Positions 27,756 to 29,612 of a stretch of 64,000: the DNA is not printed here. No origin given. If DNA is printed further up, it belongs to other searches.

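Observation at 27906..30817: Translationally coupled RavA/MoxR-like AAA+ ATPase + VWA protein with atypical architecture and no visible client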

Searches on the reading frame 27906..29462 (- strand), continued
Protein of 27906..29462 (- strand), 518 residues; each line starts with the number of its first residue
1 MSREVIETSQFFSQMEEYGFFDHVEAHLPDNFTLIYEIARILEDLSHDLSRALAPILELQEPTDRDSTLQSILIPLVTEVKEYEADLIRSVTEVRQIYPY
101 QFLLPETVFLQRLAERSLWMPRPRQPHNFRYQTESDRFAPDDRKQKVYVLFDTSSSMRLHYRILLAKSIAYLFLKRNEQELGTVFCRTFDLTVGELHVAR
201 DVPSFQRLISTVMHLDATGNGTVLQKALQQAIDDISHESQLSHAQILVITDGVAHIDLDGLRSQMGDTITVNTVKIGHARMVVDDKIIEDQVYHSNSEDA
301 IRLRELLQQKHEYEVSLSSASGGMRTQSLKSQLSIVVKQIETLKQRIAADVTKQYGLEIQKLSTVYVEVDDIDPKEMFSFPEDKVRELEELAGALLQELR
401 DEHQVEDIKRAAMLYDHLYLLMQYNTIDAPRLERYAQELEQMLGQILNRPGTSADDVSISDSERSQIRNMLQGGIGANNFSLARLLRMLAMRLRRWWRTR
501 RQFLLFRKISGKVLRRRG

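Call 36: fold_search(model_id=the predicted structure, library=pdb)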
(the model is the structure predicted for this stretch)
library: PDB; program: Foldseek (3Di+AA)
matches with E <= 10: 623; with E <= 0.001: 54
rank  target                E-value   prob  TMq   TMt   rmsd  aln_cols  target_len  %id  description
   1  6pyo_B                9.7e-06  1.00  0.23  0.67   3.5       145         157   20  Calcium Activated Chloride Channel Regulator 1 (CLCA1) VWA Domain (released 2020-01-29)
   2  6pyo_A                3.0e-05  1.00  0.23  0.67   3.0       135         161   21  Calcium Activated Chloride Channel Regulator 1 (CLCA1) VWA Domain (released 2020-01-29)
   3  8ql1_C                3.3e-05  1.00  0.24  0.48   4.6       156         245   15  Crystal structure of the human MDN1-MIDAS/NLE1-UBL complex (released 2025-04-09)
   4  8jtl_A                3.5e-05  1.00  0.23  0.59   7.8       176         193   18  Structure of OY phytoplasma SAP05 binding with AtRpn10 (released 2023-07-12)
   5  6fpz_A                3.5e-05  1.00  0.23  0.20  10.1       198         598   18  Inter-alpha-inhibitor heavy chain 1, D298A (released 2019-02-27)
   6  8j4a_B                4.1e-05  1.00  0.24  0.62   7.7       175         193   16  Crystal structure of OY phytoplasma SAP05 in complex with AtRPN10 (released 2024-02-28)
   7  9c4f_I                4.1e-05  1.00  0.23  0.57  13.2       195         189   17  Infectious B19V capsid (released 2024-10-16)
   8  6fpy_B                4.3e-05  1.00  0.21  0.18  11.2       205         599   18  Inter-alpha-inhibitor heavy chain 1, wild type (released 2019-02-27)
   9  7n1o                  4.5e-05  1.00  0.21  0.40   4.1       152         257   14  The von Willebrand factor A domain of human capillary morphogenesis gene II, flexibly fused to the 1TEL crystallization  (released 2021-06-09)
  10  6fpy_A                4.8e-05  1.00  0.23  0.20  10.1       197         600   19  Inter-alpha-inhibitor heavy chain 1, wild type (released 2019-02-27)
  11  9doc                  5.3e-05  1.00  0.23  0.42   3.9       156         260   14  The von Willebrand factor A domain of human capillary morphogenesis gene II, flexibly fused to the 1TEL crystallization  (released 2024-11-06)
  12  8ql1_A                7.2e-05  1.00  0.23  0.47   4.6       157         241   16  Crystal structure of the human MDN1-MIDAS/NLE1-UBL complex (released 2025-04-09)
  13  8pfd_B                7.2e-05  1.00  0.24  0.62   7.7       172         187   16  Crystal structure of binary complex between Aster yellows witches'-broom phytoplasma effector SAP05 and the von Willeb (released 2023-07-05)
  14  6pyx_A                8.4e-05  1.00  0.23  0.68   5.0       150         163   20  Calcium Activated Chloride Channel Regulator 1 (CLCA1) VWA Domain (released 2020-01-29)
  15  3ibs_B                8.9e-05  1.00  0.23  0.55   2.5       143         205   19  Crystal structure of conserved hypothetical protein BatB from Bacteroides thetaiotaomicron (released 2009-08-25)
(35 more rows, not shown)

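Call 40: search_protein_representatives(alignment_id=A1)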
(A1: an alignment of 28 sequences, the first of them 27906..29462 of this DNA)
Query: 28 sequences, 517 profile positions. Proteins with E-value up to 0.001 (for the whole library): 682; up to 1e-10: 277; up to 1e-30: 62. The best 150 are listed.
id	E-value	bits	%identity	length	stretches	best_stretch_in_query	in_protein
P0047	4.9e-232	787.6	-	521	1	1-516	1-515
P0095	8.8e-231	783.4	-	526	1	2-517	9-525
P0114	6.4e-223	757.5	-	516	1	2-513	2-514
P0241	2.6e-201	686.2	-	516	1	7-509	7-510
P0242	8.4e-189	644.9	-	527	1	1-509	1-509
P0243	6.8e-180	615.5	-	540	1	7-511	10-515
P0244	3.6e-176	603.3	-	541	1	4-516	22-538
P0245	7.1e-164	562.7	-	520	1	3-514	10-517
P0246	1.6e-153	528.6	-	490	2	7-217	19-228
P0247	2.0e-152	524.9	-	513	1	4-474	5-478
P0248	4.8e-150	517.0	-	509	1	9-506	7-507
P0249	1.0e-146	506.0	-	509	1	10-501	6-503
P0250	1.7e-145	502.0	-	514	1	1-501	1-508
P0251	1.1e-132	459.7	-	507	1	10-500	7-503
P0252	8.3e-132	456.9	-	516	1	10-496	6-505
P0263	3.5e-47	177.6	-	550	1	7-466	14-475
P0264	1.9e-46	175.2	-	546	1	8-461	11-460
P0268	5.1e-43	163.9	-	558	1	6-481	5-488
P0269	7.6e-43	163.3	-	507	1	21-500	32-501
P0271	2.7e-41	158.2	-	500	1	28-502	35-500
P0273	2.2e-40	155.2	-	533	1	9-450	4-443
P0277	1.9e-39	152.1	-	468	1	33-502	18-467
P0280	6.2e-39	150.4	-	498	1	5-497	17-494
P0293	1.2e-33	133.0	-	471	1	30-499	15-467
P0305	1.5e-29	119.4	-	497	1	37-493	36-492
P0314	9.3e-25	103.7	-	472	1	78-256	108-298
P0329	3.0e-20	88.8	-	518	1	75-280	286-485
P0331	2.4e-19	85.8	-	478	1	88-300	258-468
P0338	1.1e-18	83.7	-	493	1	89-279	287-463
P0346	4.7e-18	81.5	-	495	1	35-276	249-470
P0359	2.6e-16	75.8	-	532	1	65-279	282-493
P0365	8.6e-16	74.1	-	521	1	38-263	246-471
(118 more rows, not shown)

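Call 41: list_cluster_members(proteins=[P0263, P0264, P0268, P0269, P0271, P0273, P0277, P0280, P0293, P0305])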
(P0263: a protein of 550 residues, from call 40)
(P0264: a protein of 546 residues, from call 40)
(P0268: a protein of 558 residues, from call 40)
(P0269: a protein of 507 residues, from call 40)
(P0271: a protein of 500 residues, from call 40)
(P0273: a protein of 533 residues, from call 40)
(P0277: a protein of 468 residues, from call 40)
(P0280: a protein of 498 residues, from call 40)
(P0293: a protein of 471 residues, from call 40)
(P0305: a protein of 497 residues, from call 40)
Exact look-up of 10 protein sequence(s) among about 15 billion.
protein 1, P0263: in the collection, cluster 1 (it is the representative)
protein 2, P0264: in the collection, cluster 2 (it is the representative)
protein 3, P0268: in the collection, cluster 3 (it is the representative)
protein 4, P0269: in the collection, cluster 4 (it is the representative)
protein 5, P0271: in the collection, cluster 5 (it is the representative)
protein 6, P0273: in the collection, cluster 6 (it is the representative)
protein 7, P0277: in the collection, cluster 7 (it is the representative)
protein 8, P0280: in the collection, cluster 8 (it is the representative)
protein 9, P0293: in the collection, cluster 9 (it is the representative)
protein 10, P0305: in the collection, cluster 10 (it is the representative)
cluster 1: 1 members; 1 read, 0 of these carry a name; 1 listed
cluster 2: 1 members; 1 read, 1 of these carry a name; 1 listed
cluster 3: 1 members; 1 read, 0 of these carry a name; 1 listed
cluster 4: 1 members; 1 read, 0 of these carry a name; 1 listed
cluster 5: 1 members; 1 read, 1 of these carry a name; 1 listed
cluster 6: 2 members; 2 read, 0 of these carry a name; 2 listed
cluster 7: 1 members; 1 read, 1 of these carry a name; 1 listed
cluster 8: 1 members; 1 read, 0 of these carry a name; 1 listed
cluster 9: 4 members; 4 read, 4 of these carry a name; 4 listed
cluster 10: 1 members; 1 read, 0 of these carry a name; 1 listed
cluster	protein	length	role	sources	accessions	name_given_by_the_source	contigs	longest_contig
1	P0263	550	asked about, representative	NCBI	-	-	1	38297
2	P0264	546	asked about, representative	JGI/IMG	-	hypothetical protein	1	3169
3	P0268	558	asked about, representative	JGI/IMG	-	-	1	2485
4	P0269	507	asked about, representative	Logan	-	-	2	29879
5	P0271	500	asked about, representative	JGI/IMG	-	hypothetical protein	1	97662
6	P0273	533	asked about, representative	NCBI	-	-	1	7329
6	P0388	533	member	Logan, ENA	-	-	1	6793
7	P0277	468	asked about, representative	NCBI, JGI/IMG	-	hypothetical protein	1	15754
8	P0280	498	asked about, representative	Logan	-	-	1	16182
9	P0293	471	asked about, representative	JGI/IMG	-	hypothetical protein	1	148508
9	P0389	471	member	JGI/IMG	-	hypothetical protein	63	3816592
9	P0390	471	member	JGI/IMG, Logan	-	hypothetical protein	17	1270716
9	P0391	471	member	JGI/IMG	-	hypothetical protein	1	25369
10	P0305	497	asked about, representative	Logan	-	-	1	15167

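Call 44: find_encoding_contigs(protein=P0389, flank=8000, max_places=3)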
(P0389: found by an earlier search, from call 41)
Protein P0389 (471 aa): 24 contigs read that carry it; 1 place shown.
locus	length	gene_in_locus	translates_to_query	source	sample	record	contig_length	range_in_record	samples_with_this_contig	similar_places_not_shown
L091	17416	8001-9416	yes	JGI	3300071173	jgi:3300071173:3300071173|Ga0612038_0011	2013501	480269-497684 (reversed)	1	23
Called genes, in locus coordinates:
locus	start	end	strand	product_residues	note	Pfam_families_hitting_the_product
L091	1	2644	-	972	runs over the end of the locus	PF08269:dCache_2, PF17200:sCache_2, PF17201:Cache_3-Cache_2, PF13188:PAS_8, PF13426:PAS_9 (weak), PF13426:PAS_9, PF03445:DUF294, PF10335:DUF294_C, +2 more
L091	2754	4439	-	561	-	PF00474:SSF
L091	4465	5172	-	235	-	PF13937:DUF4212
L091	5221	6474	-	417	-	-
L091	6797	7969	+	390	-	PF01637:ATPase_2 (faint), PF13173:AAA_14, PF13635:DUF4143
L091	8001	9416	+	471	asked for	PF13519:VWA_2 (weak)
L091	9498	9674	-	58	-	-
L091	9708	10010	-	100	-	-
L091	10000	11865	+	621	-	-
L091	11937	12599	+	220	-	PF00702:Hydrolase, PF13419:HAD_2, PF13242:Hydrolase_like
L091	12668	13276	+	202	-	PF06206:CpeT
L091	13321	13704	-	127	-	-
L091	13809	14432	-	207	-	PF00730:HhH-GPD, PF00633:HHH (weak)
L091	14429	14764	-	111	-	PF21758:LpdD_chaperone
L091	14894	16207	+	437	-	PF06123:CreD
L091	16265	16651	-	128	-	PF13568:OMP_b-brl_2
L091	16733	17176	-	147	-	-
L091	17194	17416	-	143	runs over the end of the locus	-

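Call 45: find_encoding_contigs(protein=P0263, flank=8000, max_places=2)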
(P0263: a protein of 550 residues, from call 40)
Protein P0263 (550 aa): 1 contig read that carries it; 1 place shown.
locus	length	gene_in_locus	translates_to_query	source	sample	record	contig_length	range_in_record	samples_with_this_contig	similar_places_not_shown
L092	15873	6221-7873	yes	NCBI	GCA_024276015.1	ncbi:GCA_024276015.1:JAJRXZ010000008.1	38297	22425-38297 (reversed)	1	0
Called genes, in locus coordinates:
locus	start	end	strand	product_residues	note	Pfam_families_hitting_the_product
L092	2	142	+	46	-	?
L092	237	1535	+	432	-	PF00919:UPF0004, PF04055:Radical_SAM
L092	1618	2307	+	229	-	PF00406:ADK, PF13207:AAA_17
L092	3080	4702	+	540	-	PF00989:PAS, PF08448:PAS_4, PF13426:PAS_9, PF08447:PAS_3 (weak), PF02518:HATPase_c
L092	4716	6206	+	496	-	PF20030:bpMoxR, PF07728:AAA_5, PF17868:AAA_lid_8 (faint)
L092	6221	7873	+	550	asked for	-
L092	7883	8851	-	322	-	PF01073:3Beta_HSD, PF01370:Epimerase, PF04321:RmlD_sub_bind, PF13460:NAD_binding_10, PF16363:GDP_Man_Dehyd, PF07993:NAD_binding_4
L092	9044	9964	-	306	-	PF10502:Peptidase_S26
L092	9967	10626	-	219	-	PF23023:Anti-Pycsar_Apyc1 (weak), PF00753:Lactamase_B, PF19583:ODP, PF12706:Lactamase_B_2 (weak)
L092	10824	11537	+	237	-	PF03009:GDPD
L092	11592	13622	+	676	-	PF00515:TPR_1 (faint), PF07719:TPR_2 (faint), PF12895:ANAPC3 (faint), PF13174:TPR_6 (faint), PF13432:TPR_16, PF14559:TPR_19, PF25063:ARM_TT21_C, PF13414:TPR_11 (weak), +6 more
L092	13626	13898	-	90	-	PF05899:Cupin_3, PF07883:Cupin_2 (weak)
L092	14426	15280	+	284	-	PF00669:Flagellin_N, PF00700:Flagellin_C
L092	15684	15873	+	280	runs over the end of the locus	PF00669:Flagellin_N, PF00700:Flagellin_C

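Call 46: find_encoding_contigs(protein=P0271, flank=8000, max_places=2)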
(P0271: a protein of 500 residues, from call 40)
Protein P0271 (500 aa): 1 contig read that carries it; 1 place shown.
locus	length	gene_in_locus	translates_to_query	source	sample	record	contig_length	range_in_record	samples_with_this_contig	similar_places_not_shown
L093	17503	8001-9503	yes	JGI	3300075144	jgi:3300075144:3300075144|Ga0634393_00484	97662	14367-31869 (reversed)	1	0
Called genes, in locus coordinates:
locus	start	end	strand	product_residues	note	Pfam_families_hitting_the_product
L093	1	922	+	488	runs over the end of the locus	PF01943:Polysacc_synt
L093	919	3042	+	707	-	PF03065:Glyco_hydro_57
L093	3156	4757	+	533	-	PF00246:Peptidase_M14 (faint)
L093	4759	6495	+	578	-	PF00246:Peptidase_M14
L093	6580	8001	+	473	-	PF20030:bpMoxR, PF07726:AAA_3 (weak), PF07728:AAA_5, PF17868:AAA_lid_8 (weak)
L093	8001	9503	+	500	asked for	PF13519:VWA_2 (weak)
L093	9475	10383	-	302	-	PF00892:EamA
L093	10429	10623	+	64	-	-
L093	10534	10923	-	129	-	-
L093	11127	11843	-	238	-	PF06271:RDD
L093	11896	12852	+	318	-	PF28475:DUF8413, PF01944:SpoIIM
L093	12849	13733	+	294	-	PF10110:GPDPase_memb (weak)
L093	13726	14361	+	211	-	-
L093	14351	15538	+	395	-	PF14258:DUF4350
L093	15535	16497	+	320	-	PF00493:MCM (faint), PF20030:bpMoxR, PF00004:AAA (weak), PF07726:AAA_3, PF07728:AAA_5, PF17863:AAA_lid_2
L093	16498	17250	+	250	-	PF01925:TauE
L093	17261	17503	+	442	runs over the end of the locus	PF01882:DUF58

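Call 48: find_homologous_proteins(query=A3, max_evalue=0.00001)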
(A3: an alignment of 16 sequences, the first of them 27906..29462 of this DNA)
Query A3 (16 sequences) (518 aa, profile of the alignment): 190 proteins with E <= 0.00001 among 8000 candidates; the best 120 are listed.
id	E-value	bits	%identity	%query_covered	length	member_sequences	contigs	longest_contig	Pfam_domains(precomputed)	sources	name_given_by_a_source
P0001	3.3e-154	533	100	100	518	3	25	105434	PF13519.13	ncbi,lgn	-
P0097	9.3e-154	531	48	99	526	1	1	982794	PF13519.13,PF05762.21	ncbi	-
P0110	3.4e-151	523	43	96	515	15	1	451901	-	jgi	-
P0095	2.4e-147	510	48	99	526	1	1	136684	PF13519.13,PF05762.21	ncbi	-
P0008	3.5e-143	496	71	100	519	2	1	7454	PF13519.13,PF05762.21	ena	-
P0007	8.7e-142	492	72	100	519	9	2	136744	PF00092.35,PF13519.13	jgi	jgi:hypothetical protein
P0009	1.3e-141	491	72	100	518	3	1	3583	PF13519.13,PF05762.21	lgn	-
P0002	2.1e-141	490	76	100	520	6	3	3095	PF13519.13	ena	-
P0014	3.4e-141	490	70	100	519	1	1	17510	PF13519.13,PF05762.21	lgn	-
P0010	5.9e-141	489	71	99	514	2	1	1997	PF13519.13,PF05762.21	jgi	-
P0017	1.4e-140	488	69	100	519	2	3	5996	PF13519.13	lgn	-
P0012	2.4e-140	487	70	100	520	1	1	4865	PF13519.13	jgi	-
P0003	3.1e-140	486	75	98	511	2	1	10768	PF13519.13,PF05762.21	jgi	jgi:hypothetical protein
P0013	3.5e-140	486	69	100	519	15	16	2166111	PF00092.35,PF13519.13,PF05762.21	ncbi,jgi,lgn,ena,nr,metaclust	ncbi:MAG: VWA domain-containing protein ['Candidatus Kapabacteria' thiocyanatum]|nr:VWA domain-conta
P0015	4.4e-140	486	70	100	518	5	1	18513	PF13519.13,PF05762.21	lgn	-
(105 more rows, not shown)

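Call 49: list_cluster_members(proteins=[L092:4716-6206:+, L092:1618-2307:+, L092:237-1535:+, L092:7883-8851:-, L093:6580-8001:+, L093:919-3042:+, L091:6797-7969:+, L091:2754-4439:-, L091:10000-11865:+, L092:11592-13622:+])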
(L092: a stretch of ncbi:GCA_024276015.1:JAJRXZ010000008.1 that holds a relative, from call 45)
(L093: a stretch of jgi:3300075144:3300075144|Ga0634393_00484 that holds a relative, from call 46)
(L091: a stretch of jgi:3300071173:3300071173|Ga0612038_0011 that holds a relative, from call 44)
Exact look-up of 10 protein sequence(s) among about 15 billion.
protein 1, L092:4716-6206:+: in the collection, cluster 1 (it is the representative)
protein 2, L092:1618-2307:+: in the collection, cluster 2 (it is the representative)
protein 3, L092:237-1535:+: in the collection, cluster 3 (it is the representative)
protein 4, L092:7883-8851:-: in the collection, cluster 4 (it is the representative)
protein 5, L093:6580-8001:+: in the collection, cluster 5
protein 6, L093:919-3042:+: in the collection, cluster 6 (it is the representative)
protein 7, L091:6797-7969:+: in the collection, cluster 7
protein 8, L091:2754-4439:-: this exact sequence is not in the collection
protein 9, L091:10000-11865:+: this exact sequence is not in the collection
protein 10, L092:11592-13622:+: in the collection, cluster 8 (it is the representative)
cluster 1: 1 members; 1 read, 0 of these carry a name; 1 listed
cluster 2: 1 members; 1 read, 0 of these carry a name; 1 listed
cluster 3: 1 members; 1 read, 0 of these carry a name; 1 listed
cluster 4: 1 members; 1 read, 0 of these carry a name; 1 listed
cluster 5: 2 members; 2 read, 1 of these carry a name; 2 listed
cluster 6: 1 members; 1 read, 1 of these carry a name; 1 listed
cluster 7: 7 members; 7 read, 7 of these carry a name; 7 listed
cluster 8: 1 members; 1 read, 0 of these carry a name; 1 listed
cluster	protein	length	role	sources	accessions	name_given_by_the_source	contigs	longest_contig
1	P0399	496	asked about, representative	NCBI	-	-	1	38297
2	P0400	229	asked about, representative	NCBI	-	-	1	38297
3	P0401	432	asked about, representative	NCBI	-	-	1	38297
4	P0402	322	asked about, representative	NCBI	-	-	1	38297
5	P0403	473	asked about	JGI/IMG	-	MoxR-like ATPase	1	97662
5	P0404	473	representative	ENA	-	-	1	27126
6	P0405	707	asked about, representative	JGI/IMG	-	alpha-amylase/alpha-mannosidase (GH57 family)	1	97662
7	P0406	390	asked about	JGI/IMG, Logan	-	predicted AAA+ superfamily ATPase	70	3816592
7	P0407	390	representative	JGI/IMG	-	predicted AAA+ superfamily ATPase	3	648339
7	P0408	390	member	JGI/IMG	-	predicted AAA+ superfamily ATPase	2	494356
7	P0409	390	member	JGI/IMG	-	predicted AAA+ superfamily ATPase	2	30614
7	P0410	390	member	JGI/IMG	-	predicted AAA+ superfamily ATPase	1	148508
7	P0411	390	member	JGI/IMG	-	predicted AAA+ superfamily ATPase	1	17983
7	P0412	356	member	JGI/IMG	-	predicted AAA+ superfamily ATPase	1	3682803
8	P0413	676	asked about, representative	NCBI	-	-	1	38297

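Call 51: search_protein_families(library=ncbifam, proteins=[P0329, P0331, P0338, P0346, P0359, P0365, P0263, P0271, P0293, P0314], max_evalue=0.001)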
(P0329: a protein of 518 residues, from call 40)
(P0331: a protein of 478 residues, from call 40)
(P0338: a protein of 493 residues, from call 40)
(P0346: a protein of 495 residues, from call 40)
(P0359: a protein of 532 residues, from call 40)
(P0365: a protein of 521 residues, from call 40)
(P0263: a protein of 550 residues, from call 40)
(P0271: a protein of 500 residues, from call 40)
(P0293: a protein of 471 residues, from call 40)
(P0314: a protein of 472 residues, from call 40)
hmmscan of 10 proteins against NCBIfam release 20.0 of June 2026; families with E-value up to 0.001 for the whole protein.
P0329 (518 aa): 0 families

P0331 (478 aa): 3 families
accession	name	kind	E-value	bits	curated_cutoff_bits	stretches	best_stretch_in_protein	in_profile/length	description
TIGR00868.1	hCaCC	subfamily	1.8e-06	26.1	900.85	1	297-458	301-451/863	calcium-activated chloride channel protein 1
TIGR03788.1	marine_srt_targ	equivalog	4.4e-06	25.4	551.65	1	303-445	274-406/629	marine proteobacterial sortase target protein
TIGR02442.1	Cob-chelat-sub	hypoth_equivalog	1.4e-05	23.8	779.45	1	169-425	338-587/641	putative cobaltochelatase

P0338 (493 aa): 1 family
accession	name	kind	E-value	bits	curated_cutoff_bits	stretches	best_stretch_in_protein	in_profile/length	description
TIGR00868.1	hCaCC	subfamily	1.1e-07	30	900.85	1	324-443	300-418/863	calcium-activated chloride channel protein 1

P0346 (495 aa): 2 families
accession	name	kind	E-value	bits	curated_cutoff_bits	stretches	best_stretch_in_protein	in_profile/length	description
NF008230.0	PRK10997.1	equivalog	1.9e-07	30.6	500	1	338-446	322-425/487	ATPase RavA stimulator ViaA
TIGR00868.1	hCaCC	subfamily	5.5e-06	24.5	900.85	1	338-481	303-450/863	calcium-activated chloride channel protein 1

P0359 (532 aa): 0 families

P0365 (521 aa): 1 family
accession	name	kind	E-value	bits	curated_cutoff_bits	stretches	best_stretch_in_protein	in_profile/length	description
TIGR00868.1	hCaCC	subfamily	0.00087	17.2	900.85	0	338-467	301-421/863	calcium-activated chloride channel protein 1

P0263 (550 aa): 0 families

P0271 (500 aa): 2 families
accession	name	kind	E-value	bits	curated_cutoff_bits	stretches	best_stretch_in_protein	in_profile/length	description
TIGR02442.1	Cob-chelat-sub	hypoth_equivalog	7e-07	28.1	779.45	1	158-271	472-586/641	putative cobaltochelatase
TIGR03436.1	acidobact_VWFA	subfamily_domain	0.0009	18.8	81.25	0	158-374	66-273/324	VWA domain-containing protein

P0293 (471 aa): 0 families

P0314 (472 aa): 0 families
